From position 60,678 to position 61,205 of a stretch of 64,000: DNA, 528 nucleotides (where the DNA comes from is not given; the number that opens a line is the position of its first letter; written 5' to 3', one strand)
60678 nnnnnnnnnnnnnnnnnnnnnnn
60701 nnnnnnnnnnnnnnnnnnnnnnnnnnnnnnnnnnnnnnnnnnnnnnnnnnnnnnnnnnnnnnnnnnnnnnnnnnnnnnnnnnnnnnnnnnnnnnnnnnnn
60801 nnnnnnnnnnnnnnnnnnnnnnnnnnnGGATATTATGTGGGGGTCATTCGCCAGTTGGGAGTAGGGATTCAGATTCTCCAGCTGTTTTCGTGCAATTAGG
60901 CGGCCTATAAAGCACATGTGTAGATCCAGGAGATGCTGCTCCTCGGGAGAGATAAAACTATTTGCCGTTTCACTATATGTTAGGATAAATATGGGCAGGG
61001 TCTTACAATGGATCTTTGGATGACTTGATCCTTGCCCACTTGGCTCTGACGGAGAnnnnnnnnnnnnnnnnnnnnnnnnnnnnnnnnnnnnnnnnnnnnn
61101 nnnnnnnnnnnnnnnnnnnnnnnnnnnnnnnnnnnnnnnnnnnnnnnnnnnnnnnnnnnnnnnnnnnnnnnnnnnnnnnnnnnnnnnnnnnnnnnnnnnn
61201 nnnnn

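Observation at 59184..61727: BUB1 orthologue with divergent catalytic loop (HTD)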

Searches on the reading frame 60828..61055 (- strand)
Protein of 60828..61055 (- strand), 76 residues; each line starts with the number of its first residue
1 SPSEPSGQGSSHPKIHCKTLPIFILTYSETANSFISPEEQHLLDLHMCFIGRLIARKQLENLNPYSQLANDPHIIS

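Call 32: search_solved_structures(query=window:60828-61055:-, max_evalue=10, show_alignments=3)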
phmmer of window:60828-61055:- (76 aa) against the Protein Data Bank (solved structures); distinct sequences matched with E-value up to 10: 0.
